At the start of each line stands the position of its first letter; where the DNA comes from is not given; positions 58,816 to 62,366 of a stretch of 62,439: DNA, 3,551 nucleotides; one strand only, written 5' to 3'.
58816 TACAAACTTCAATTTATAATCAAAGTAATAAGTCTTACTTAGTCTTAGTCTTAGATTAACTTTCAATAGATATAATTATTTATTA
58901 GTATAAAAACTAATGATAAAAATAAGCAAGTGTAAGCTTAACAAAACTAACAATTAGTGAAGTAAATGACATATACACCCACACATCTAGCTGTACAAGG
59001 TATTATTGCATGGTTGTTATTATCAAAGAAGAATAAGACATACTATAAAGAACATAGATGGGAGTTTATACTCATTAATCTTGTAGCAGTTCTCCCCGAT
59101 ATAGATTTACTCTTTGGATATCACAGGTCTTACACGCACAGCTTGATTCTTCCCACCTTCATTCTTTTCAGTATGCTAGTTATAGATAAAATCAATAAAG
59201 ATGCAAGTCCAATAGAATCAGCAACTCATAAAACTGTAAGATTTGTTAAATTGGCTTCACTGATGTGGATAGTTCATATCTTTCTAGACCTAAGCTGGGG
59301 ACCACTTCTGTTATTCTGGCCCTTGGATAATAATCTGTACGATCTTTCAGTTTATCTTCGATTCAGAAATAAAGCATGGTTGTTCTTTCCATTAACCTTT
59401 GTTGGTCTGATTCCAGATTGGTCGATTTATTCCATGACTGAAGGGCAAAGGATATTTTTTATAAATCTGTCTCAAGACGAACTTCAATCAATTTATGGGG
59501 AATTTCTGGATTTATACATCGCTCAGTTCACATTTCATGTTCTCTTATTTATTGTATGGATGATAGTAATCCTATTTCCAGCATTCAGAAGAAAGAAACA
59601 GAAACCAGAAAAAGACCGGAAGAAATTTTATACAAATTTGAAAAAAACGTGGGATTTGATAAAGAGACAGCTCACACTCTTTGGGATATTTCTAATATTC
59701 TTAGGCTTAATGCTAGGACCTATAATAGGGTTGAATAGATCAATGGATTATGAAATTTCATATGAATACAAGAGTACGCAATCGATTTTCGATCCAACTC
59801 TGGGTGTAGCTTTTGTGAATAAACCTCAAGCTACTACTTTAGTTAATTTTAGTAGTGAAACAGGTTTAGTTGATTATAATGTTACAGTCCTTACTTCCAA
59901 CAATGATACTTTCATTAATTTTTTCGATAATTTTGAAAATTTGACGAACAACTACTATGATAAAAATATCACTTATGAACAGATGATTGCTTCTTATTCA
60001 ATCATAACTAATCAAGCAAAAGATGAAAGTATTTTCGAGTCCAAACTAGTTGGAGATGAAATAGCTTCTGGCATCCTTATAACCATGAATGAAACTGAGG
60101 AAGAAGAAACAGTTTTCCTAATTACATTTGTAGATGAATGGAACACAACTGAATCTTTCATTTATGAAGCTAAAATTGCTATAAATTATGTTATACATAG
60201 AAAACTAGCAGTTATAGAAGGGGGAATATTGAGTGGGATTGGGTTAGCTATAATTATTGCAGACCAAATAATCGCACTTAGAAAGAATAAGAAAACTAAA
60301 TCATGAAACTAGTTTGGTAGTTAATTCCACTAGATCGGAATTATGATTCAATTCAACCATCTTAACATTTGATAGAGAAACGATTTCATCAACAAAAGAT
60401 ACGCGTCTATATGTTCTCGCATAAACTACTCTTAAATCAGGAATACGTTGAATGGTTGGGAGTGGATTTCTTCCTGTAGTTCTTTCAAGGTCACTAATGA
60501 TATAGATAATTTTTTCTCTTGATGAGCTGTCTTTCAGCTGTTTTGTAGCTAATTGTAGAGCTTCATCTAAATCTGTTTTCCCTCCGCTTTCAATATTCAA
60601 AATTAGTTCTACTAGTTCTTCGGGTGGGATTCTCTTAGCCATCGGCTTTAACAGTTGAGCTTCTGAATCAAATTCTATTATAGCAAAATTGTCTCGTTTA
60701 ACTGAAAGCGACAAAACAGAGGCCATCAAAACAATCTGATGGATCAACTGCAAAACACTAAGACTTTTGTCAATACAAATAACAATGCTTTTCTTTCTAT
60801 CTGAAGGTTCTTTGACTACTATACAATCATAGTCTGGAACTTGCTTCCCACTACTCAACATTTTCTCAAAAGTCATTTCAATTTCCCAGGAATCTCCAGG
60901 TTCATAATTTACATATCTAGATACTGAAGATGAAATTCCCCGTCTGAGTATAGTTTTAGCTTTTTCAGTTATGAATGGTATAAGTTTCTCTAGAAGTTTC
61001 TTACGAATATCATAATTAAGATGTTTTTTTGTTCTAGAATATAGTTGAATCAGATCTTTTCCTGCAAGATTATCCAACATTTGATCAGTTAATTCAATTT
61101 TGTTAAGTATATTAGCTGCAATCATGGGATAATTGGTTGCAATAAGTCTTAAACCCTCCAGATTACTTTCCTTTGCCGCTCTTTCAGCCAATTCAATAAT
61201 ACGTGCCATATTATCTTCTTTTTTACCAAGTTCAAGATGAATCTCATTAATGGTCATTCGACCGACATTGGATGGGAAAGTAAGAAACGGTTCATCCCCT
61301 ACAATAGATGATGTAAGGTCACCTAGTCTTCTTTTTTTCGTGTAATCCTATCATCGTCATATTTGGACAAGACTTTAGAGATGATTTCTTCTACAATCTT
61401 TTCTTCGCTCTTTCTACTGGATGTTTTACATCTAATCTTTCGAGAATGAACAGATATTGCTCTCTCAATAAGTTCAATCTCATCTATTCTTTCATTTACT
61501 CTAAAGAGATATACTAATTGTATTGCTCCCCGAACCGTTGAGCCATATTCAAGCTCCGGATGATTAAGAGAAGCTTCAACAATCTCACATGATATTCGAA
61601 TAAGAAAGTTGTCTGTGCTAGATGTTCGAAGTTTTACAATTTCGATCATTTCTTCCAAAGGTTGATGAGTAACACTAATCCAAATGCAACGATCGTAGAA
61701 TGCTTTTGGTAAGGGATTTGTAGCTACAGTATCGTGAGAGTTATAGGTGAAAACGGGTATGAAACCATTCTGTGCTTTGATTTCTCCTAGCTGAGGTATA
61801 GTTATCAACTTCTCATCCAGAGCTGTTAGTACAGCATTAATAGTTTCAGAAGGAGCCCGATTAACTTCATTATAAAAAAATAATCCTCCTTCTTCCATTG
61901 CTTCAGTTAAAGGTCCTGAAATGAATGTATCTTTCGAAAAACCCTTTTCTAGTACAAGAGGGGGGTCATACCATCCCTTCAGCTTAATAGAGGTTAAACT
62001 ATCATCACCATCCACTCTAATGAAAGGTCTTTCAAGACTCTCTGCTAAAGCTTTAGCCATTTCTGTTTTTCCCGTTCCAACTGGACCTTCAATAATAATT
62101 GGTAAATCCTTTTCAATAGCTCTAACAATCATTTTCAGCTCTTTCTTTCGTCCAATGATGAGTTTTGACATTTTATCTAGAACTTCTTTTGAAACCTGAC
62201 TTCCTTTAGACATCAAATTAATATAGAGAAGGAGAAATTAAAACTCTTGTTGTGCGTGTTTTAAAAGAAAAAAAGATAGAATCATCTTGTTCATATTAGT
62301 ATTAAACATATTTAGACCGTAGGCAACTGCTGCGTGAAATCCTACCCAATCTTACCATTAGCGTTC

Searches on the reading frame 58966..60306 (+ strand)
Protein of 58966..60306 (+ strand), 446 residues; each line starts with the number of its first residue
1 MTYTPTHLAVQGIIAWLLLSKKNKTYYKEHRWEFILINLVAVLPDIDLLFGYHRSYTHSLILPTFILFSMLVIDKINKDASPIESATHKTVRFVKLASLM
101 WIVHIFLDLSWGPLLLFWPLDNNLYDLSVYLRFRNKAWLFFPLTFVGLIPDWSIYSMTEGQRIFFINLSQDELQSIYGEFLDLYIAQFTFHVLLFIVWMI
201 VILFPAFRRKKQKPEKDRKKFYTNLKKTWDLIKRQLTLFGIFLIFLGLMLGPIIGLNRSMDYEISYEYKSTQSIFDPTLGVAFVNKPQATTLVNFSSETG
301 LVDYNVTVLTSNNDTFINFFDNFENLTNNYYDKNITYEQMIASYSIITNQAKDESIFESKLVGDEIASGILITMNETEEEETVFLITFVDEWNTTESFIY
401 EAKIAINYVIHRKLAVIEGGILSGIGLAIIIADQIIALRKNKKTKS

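Call 59: search_protein_families(library=pfam, proteins=[window:58966-60306:+], max_evalue=0.001)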
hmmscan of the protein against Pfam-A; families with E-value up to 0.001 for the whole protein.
window:58966-60306:+ (446 aa): 1 family
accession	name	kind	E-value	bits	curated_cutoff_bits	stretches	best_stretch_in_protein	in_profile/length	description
PF04307.19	YdjM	-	7.9e-09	35.7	29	1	1-143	1-141/176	YdjM inner membrane protein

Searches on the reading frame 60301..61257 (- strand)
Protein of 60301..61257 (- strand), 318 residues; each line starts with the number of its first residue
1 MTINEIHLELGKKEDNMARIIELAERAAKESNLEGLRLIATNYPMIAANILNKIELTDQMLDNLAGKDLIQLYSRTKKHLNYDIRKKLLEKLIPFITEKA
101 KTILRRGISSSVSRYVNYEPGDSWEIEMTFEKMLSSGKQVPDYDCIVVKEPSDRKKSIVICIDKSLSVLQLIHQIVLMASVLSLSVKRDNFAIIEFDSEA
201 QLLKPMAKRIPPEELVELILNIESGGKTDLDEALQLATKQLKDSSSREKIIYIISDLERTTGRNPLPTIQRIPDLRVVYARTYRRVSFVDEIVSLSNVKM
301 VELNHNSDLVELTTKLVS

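Call 59: search_protein_families(library=pfam, proteins=[window:60301-61257:-], max_evalue=0.001)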
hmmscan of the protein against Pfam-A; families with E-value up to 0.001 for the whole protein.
window:60301-61257:- (318 aa): 3 families
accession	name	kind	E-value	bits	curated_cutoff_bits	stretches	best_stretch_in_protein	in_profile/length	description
PF13519.12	VWA_2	-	4.5e-12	47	27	1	158-256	1-105/107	von Willebrand factor type A domain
PF00092.34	VWA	-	2e-06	28.6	23.8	1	158-274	2-129/174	von Willebrand factor type A domain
PF05762.20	VWA_CoxE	-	2.1e-05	24.5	26.4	1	116-266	19-168/222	VWA domain containing CoxE-like protein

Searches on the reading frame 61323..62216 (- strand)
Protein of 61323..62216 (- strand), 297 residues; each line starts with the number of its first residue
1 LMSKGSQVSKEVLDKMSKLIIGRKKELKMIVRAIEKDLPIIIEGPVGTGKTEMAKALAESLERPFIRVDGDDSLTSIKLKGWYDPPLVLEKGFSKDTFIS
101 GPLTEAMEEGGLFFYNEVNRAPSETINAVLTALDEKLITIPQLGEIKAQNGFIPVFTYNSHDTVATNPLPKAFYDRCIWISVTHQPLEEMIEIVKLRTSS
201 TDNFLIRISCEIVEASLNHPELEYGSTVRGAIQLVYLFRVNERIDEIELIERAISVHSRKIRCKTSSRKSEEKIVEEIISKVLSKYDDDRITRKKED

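Call 59: search_protein_families(library=pfam, proteins=[window:61323-62216:-], max_evalue=0.001)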
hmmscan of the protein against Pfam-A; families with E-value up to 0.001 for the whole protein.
window:61323-62216:- (297 aa): 8 families
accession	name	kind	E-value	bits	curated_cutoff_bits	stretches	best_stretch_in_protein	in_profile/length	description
PF07728.20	AAA_5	-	1.2e-19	71.2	22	1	40-177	2-139/139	AAA domain (dynein-related subfamily)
PF07726.17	AAA_3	-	7.3e-11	42.5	27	1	40-177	2-129/131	ATPase family associated with various cellular activities (AAA)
PF00158.32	Sigma54_activat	-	2.4e-06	27.8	20.2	0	25-66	10-54/168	Sigma-54 interaction domain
PF00004.35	AAA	-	4.6e-06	27.6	21.2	1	41-74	2-35/131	ATPase family associated with various cellular activities (AAA)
PF20030.5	bpMoxR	-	1.4e-05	24.7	27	0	10-62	4-56/205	MoxR domain in the MoxR-vWA-beta-propeller ternary systems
PF12774.13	AAA_6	-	0.00042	19.9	25.2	1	30-76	25-71/327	Hydrolytic ATP binding site of dynein motor region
PF13191.12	AAA_16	-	0.00088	20.2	32.6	0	21-73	3-63/167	AAA ATPase domain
PF13401.12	AAA_22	-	0.00089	20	27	0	38-72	6-43/130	AAA domain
